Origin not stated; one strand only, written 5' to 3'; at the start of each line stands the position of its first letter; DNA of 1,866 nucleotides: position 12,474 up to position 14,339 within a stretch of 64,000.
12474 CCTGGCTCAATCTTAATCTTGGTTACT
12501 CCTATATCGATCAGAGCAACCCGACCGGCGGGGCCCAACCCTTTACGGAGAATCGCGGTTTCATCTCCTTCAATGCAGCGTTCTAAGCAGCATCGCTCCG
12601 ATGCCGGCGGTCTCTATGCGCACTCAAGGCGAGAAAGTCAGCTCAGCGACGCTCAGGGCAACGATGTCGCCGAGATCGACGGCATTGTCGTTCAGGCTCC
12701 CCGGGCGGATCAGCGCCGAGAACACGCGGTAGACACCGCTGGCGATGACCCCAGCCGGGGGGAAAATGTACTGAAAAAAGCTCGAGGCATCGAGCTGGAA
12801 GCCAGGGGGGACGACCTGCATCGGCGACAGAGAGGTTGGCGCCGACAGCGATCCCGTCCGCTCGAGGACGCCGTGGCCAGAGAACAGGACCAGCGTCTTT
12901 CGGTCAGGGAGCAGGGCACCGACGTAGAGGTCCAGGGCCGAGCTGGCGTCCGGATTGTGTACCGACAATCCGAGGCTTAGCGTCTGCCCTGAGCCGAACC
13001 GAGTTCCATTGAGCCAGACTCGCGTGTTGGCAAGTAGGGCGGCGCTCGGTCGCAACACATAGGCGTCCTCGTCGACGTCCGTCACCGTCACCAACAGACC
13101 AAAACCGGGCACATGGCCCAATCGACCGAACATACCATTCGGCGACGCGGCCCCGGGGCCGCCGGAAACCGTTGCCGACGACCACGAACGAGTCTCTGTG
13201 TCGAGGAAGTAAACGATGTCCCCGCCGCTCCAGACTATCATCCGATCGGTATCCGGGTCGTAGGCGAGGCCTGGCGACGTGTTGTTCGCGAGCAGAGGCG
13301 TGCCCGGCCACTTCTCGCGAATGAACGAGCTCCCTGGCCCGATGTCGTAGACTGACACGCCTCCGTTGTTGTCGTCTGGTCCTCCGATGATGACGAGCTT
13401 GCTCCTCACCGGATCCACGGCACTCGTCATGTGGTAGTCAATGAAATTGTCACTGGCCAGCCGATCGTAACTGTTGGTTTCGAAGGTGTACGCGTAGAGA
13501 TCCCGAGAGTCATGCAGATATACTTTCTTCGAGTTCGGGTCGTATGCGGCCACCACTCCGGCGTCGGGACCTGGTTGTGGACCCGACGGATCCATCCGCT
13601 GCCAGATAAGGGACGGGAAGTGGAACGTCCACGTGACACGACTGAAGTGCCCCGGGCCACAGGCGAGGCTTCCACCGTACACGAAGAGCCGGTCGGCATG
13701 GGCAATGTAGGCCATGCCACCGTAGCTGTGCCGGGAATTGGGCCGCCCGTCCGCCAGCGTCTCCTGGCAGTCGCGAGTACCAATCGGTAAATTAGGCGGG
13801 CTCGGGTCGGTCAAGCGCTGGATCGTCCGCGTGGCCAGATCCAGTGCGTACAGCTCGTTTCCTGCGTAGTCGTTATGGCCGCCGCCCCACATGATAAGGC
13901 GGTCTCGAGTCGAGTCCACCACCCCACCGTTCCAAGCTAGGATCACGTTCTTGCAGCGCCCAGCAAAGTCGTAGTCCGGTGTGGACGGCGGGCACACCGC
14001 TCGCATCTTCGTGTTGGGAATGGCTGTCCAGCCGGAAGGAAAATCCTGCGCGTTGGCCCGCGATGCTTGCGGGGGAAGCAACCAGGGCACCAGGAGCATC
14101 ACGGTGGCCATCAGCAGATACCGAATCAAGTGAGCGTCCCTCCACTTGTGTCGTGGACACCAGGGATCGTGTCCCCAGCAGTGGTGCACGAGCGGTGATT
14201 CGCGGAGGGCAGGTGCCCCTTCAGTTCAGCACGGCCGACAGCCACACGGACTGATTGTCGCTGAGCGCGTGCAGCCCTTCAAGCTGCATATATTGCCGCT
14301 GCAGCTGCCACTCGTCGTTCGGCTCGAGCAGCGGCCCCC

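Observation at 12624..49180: Modular secreted-protein family flanking the EPS locus; one giant gene fuses the modules that are separate genes in the other block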

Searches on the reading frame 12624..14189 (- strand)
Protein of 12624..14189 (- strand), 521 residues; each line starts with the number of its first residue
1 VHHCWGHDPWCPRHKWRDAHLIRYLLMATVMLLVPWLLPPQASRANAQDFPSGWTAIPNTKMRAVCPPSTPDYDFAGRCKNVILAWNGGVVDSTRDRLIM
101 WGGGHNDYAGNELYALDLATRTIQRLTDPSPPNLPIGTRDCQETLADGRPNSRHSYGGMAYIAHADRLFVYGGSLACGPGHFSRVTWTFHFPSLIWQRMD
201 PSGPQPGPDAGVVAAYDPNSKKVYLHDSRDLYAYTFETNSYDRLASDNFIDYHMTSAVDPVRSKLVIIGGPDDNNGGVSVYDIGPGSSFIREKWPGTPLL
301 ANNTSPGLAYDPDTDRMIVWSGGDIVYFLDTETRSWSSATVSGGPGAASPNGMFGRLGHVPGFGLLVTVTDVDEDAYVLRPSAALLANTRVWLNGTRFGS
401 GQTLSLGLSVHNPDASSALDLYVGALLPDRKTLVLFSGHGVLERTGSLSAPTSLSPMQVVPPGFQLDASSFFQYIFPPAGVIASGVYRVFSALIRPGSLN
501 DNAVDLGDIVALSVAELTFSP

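Call 4: search_protein_families(library=pfam, proteins=[window:12624-14189:-], max_evalue=0.01)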
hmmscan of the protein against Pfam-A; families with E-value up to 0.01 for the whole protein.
window:12624-14189:- (521 aa): 6 families
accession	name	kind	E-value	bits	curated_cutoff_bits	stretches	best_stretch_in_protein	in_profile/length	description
PF24681.1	Kelch_KLHDC2_KLHL20_DRC7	-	2.3e-14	53.7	50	1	90-216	57-161/221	KLHDC2/KLHL20/DRC7 Kelch-repeats domain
PF24981.1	Beta-prop_ATRN-LZTR1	-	1.5e-08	34.7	50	1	94-274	48-223/289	Attractin/LZTR1 beta-propeller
PF13418.12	Kelch_4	-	6.4e-06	26.4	21.6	0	92-131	9-48/49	Galactose oxidase, central domain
PF07646.21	Kelch_2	-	0.00043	20.6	21.3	0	159-193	5-38/48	Kelch motif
PF13964.12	Kelch_6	-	0.00061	20.1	25.3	0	91-129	7-46/50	Kelch motif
PF13415.12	Kelch_3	-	0.002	18.7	22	0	166-212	2-43/48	Galactose oxidase, central domain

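Call 9: search_protein_families(library=ncbifam, proteins=[window:12624-14189:-], max_evalue=0.01)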
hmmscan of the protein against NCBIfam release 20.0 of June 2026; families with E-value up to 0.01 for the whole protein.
window:12624-14189:- (521 aa): 0 families

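Call 19: find_homologous_proteins(query=window:12624-14189:-)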
Query window:12624-14189:- (521 aa): 418 proteins with E <= 0.001 among 8000 candidates; the best 120 are listed.
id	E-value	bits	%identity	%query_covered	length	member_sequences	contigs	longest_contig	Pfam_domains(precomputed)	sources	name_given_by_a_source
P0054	0.0e+0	1157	100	96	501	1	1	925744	PF24681.2,PF13415.13,PF24981.2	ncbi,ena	-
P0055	1.7e-174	599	89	55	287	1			PF24681.2,PF13415.13,PF24981.2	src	-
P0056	6.3e-158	545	64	69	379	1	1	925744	PF24681.2,PF13415.13,PF24981.2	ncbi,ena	-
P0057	3.9e-153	529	71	61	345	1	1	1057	PF24681.2,PF13415.13,PF24981.2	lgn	-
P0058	1.3e-145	504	40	63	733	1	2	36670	PF24681.2,PF13415.13,PF24981.2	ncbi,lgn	ncbi:MAG: hypothetical protein AB7G75_29720 [Candidatus Binatia bacterium]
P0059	9.1e-143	495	61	68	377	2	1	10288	PF24681.2,PF13415.13,PF24981.2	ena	-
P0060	4.6e-107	377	52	64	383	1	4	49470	PF24681.2,PF13854.13,PF13415.13,PF24981.2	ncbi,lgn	-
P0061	3.0e-106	374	48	70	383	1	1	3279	PF24681.2,PF13415.13,PF24981.2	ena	-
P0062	3.5e-101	357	48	69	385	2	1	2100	PF24681.2,PF13415.13,PF24981.2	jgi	jgi:hypothetical protein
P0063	3.6e-101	357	50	65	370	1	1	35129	PF24681.2,PF13415.13,PF24981.2,PF01344.32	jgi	jgi:hypothetical protein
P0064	4.2e-101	357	49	69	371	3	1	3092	PF24681.2,PF13415.13,PF24981.2,PF01344.32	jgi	jgi:hypothetical protein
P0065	9.8e-100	353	50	64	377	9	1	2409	PF24681.2,PF13415.13,PF24981.2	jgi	jgi:hypothetical protein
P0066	2.5e-99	351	51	66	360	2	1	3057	PF24681.2,PF13415.13,PF24981.2,PF01344.32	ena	-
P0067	6.1e-99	350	47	69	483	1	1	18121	PF24681.2,PF13415.13,PF17957.8,PF24981.2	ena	-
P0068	1.5e-98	349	50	64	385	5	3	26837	PF24681.2,PF13415.13,PF24981.2,PF01344.32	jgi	jgi:hypothetical protein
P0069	5.5e-98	347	50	63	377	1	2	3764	PF24681.2,PF13415.13,PF24981.2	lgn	-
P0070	1.1e-97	346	47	68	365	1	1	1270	PF24681.2,PF13415.13,PF24981.2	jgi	jgi:hypothetical protein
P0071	1.2e-97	346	50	64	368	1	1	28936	PF24681.2,PF13415.13,PF24981.2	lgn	-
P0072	1.4e-96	342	47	71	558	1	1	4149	PF18885.7,PF24681.2,PF13415.13,PF24981.2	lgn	-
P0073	1.5e-96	342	47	69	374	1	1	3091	PF24681.2,PF13415.13,PF24981.2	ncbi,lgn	-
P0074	2.4e-96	342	52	63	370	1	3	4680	PF24681.2,PF13415.13,PF24981.2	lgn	-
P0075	3.6e-96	341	50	64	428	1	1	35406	PF24681.2,PF13415.13,PF24981.2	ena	-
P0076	7.6e-96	340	46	71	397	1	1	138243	PF24681.2,PF13415.13,PF24981.2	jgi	jgi:hypothetical protein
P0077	3.6e-95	338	49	64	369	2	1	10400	PF24681.2,PF13415.13,PF24981.2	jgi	jgi:hypothetical protein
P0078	6.3e-95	337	47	65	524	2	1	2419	PF24681.2,PF13415.13,PF24981.2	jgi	jgi:hypothetical protein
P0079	6.3e-95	337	47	70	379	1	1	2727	PF24681.2,PF13415.13,PF24981.2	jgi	-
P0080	1.3e-94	336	44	70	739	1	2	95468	PF24681.2,PF13415.13,PF24981.2,PF00041.28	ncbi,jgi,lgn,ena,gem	-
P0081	2.2e-94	335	48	65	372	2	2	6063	PF24681.2,PF13854.13,PF13415.13,PF24981.2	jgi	jgi:hypothetical protein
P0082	5.5e-94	334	47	64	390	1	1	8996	PF24681.2,PF13854.13,PF13415.13,PF24981.2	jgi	jgi:hypothetical protein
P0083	6.0e-94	334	48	66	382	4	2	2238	PF24681.2,PF13854.13,PF13415.13,PF24981.2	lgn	-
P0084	1.0e-93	333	47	68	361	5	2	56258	PF24681.2,PF24981.2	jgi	jgi:hypothetical protein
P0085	1.0e-93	333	46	70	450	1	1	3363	PF24681.2,PF13415.13,PF24981.2,PF01344.32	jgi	jgi:hypothetical protein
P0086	2.4e-93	332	45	71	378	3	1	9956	PF24681.2,PF13415.13,PF24981.2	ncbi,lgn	-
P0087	3.9e-93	331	45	65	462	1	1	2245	PF24681.2,PF13415.13,PF24981.2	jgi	jgi:hypothetical protein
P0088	1.2e-92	329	48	64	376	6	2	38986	PF24681.2,PF13415.13,PF24981.2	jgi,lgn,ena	-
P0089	2.6e-92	328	46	65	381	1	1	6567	PF24681.2,PF13415.13,PF24981.2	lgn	-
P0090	5.3e-92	327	48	63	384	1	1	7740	PF24681.2,PF13415.13,PF24981.2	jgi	jgi:hypothetical protein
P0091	6.6e-92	327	45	70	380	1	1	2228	PF24681.2,PF13415.13,PF24981.2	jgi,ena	-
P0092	1.4e-91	326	47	69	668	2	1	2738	PF24681.2,PF13415.13,PF17957.8,PF24981.2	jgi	jgi:Bacterial Ig domain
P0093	4.2e-91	324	43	72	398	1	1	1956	PF24681.2,PF13415.13,PF24981.2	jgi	jgi:hypothetical protein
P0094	5.0e-91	324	43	69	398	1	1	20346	PF24681.2,PF13415.13,PF24981.2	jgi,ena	-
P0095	5.9e-91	324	45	65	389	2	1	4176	PF24681.2,PF13415.13,PF24981.2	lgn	-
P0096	6.5e-91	324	46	69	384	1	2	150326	PF24681.2,PF13415.13,PF24981.2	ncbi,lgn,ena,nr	ncbi:MAG TPA: hypothetical protein VJX92_21270 [Methylomirabilota bacterium]|nr:hypothetical protein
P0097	1.0e-90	323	45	68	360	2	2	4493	PF24681.2,PF13854.13,PF13415.13,PF24981.2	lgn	-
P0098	1.9e-90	322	44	63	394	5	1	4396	PF24681.2,PF13415.13,PF24981.2,PF01344.32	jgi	jgi:hypothetical protein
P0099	1.9e-90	322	46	66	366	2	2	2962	PF24681.2,PF13415.13,PF24981.2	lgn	-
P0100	3.0e-90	321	45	69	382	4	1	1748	PF24681.2,PF13415.13,PF24981.2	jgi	jgi:hypothetical protein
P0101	3.1e-90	321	47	66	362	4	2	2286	PF24681.2,PF13415.13,PF24981.2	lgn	-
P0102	4.1e-90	321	46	63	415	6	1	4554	PF24681.2,PF13415.13,PF24981.2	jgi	jgi:hypothetical protein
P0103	4.5e-90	321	43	71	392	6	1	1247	PF24681.2,PF13415.13,PF24981.2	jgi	jgi:hypothetical protein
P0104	5.1e-90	321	44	71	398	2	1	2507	PF24681.2,PF13415.13,PF24981.2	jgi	jgi:hypothetical protein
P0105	5.7e-90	320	43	69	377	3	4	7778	PF24681.2,PF13415.13,PF24981.2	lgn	-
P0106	6.7e-90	320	42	69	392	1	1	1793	PF24681.2,PF13415.13,PF24981.2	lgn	-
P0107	1.2e-89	319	43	69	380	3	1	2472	PF24681.2,PF13415.13,PF24981.2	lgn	-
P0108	1.4e-89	319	44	64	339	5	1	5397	PF24681.2,PF24981.2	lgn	-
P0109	2.8e-89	318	43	69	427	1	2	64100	PF24681.2,PF13415.13,PF24981.2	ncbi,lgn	-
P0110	3.1e-89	318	47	63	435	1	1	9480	PF24681.2,PF13415.13,PF24981.2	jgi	jgi:Galactose oxidase, central domain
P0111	5.3e-89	317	44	67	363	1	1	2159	PF24681.2,PF13415.13,PF24981.2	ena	-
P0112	5.5e-89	317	44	70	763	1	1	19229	PF24681.2,PF17957.8,PF24981.2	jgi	jgi:hypothetical protein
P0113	7.9e-89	317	43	65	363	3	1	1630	PF24681.2,PF13415.13,PF24981.2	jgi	jgi:hypothetical protein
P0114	1.0e-88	316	42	69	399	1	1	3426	PF24681.2,PF13415.13,PF24981.2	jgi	jgi:hypothetical protein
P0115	1.1e-88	316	44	67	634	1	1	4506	PF24681.2,PF13415.13,PF24517.3,PF24981.2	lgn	-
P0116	1.2e-88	316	43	70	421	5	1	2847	PF24681.2,PF13415.13,PF24981.2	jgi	jgi:hypothetical protein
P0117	1.7e-88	316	45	65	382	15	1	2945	PF24681.2,PF13854.13,PF13415.13,PF24981.2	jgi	jgi:hypothetical protein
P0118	1.8e-88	316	46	63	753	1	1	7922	PF25059.2,PF24681.2,PF13415.13,PF23376.2,PF24981.2,PF00041.28,PF16656.12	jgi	jgi:uncharacterized protein YceK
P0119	1.8e-88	316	45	64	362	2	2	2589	PF24681.2,PF13415.13,PF24981.2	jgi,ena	jgi:hypothetical protein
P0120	3.6e-88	315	44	64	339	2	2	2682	PF24681.2,PF24981.2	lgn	-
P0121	4.2e-88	314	46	63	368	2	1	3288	PF24681.2,PF13415.13,PF24981.2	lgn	-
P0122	5.2e-88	314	44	64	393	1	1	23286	PF24681.2,PF13415.13,PF24981.2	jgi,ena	-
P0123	5.8e-88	314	50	57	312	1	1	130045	PF24681.2,PF13415.13,PF24981.2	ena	-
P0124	6.5e-88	314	43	69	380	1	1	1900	PF24681.2,PF13415.13,PF24981.2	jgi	jgi:hypothetical protein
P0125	6.5e-88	314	45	68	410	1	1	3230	PF24681.2,PF13415.13,PF24981.2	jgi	jgi:hypothetical protein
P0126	9.1e-88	313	42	72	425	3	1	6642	PF24681.2,PF13415.13,PF24981.2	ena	-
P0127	9.7e-88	313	41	73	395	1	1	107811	PF24681.2,PF13415.13,PF24981.2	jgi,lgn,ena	-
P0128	1.4e-87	313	43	69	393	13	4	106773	PF24681.2,PF13415.13,PF24981.2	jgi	jgi:hypothetical protein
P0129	1.4e-87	313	44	72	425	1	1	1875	PF24681.2,PF13415.13,PF24981.2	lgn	-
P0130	1.6e-87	312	44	70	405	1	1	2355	PF24681.2,PF13415.13,PF24981.2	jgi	jgi:hypothetical protein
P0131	1.8e-87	312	46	64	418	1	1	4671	PF24681.2,PF13415.13,PF24981.2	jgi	jgi:hypothetical protein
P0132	2.8e-87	312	45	69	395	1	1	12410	PF07646.22,PF24681.2,PF13415.13,PF24981.2,PF01344.32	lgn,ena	-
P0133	3.9e-87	311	45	66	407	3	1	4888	PF24681.2,PF13415.13,PF24981.2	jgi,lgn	jgi:hypothetical protein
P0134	4.2e-87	311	46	63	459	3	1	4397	PF24681.2,PF13415.13,PF24981.2,PF01344.32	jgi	-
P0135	8.9e-87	310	45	66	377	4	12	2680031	PF24681.2,PF13415.13,PF24981.2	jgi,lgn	-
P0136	9.4e-87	310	50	59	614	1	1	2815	PF24681.2,PF13415.13,PF24981.2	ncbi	ncbi:MAG: hypothetical protein ABI831_27375, partial [Betaproteobacteria bacterium]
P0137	1.4e-86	309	42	70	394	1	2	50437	PF24681.2,PF13415.13,PF24981.2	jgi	jgi:hypothetical protein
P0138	1.4e-86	309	45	70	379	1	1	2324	PF07646.22,PF24681.2,PF13415.13,PF24981.2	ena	-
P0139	1.8e-86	309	46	63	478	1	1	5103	PF24681.2,PF13415.13,PF24981.2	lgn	-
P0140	2.1e-86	309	46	64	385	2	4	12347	PF24681.2,PF13415.13,PF24981.2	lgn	-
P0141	7.8e-86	307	44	66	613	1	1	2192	PF24681.2,PF13415.13,PF24981.2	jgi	jgi:hypothetical protein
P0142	8.5e-86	307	47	63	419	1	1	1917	PF24681.2,PF13415.13,PF24981.2,PF16656.12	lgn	-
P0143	8.6e-86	307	42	71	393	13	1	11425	PF24681.2,PF13415.13,PF24981.2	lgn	-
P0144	9.4e-86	307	46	63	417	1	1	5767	PF24681.2,PF13415.13,PF24981.2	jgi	jgi:hypothetical protein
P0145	1.1e-85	306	41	69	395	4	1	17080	PF24681.2,PF13415.13,PF24981.2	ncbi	-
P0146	1.9e-85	306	43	64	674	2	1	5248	PF24681.2,PF13415.13,PF24981.2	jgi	-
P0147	1.9e-85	306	45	63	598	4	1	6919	PF24681.2,PF13415.13,PF24981.2,PF00041.28,PF16656.12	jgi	jgi:purple acid phosphatase-like protein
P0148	3.7e-85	305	43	66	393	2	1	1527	PF24681.2,PF13415.13,PF24981.2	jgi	jgi:hypothetical protein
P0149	3.9e-85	305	45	64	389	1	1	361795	PF24681.2,PF13415.13,PF24981.2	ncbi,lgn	-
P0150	4.1e-85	304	46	63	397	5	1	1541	PF24681.2,PF13415.13,PF24981.2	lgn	-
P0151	7.2e-85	304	46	63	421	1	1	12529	PF24681.2,PF13415.13,PF24981.2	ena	-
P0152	1.3e-84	303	40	72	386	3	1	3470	PF24681.2,PF13415.13,PF24981.2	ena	-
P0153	1.7e-84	302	47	57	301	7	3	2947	PF24681.2,PF13415.13,PF24981.2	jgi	jgi:hypothetical protein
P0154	2.6e-84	302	44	63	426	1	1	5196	PF24681.2,PF13415.13,PF24981.2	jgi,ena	-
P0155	3.8e-84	301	44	66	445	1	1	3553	PF24681.2,PF13415.13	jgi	jgi:hypothetical protein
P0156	6.3e-84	301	44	63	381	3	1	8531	PF24681.2,PF13415.13,PF24981.2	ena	-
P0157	1.0e-83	300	44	65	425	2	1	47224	PF24681.2,PF13415.13,PF24981.2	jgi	jgi:hypothetical protein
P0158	1.1e-83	300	44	68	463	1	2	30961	PF24681.2,PF13415.13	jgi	jgi:hypothetical protein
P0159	1.7e-83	299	45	63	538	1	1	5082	PF24681.2,PF13415.13,PF24981.2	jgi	jgi:hypothetical protein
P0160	1.8e-83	299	44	64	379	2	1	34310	PF24681.2,PF13415.13,PF24981.2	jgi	jgi:hypothetical protein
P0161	2.1e-83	299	47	63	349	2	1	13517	PF24681.2,PF13415.13,PF24981.2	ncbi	ncbi:MAG: kelch repeat-containing protein [Burkholderiales bacterium]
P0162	2.2e-83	299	44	64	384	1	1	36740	PF24681.2,PF13415.13,PF24981.2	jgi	jgi:hypothetical protein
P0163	2.3e-83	299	44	63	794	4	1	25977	PF24681.2,PF13415.13,PF24981.2,PF00041.28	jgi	jgi:hypothetical protein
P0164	2.6e-83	298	45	66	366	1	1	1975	PF24681.2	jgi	jgi:hypothetical protein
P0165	3.1e-83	298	42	63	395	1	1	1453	PF24681.2,PF13415.13,PF24981.2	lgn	-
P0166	4.4e-83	298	44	63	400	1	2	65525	PF24681.2,PF13415.13,PF24981.2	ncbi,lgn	-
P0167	4.7e-83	298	46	63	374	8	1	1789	PF24681.2,PF13415.13,PF24981.2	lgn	-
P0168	8.4e-83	297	45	63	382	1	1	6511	PF24681.2,PF13415.13,PF24981.2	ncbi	-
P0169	9.1e-83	297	45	63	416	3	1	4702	PF24681.2,PF13415.13,PF24981.2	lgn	-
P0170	1.4e-82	296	43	64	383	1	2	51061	PF07646.22,PF24681.2,PF13854.13,PF13415.13,PF24981.2,PF01344.32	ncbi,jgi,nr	ncbi:hypothetical protein JYT26_01760 [Beggiatoa alba]|nr:hypothetical protein [Beggiatoa alba]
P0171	1.7e-82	296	46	63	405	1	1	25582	PF24681.2,PF13415.13,PF24981.2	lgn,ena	-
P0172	3.5e-82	295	43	64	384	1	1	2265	PF24681.2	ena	-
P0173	4.0e-82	295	44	63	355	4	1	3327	PF24681.2,PF24981.2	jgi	jgi:hypothetical protein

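Call 22: find_encoding_contigs(protein=P0056, flank=10000, max_places=4)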
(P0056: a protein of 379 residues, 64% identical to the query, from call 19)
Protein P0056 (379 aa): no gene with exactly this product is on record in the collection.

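Call 23: find_encoding_contigs(protein=P0054, flank=10000, max_places=4)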
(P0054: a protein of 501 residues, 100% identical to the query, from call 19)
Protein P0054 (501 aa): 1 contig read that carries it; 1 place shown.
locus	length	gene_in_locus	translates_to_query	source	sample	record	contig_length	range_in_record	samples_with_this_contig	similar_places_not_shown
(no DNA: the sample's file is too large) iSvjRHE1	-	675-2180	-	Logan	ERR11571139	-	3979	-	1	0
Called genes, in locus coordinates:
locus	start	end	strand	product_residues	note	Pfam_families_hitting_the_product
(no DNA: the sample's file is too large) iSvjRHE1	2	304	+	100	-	?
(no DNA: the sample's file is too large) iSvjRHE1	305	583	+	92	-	-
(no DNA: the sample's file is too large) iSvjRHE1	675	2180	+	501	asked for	PF13415:Beta-prop_FBX42 (faint), PF24681:Kelch_KLHDC2_KLHL20_DRC7 (faint), PF24981:Beta-prop_ATRN-LZTR1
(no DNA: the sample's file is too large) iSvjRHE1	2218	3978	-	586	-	?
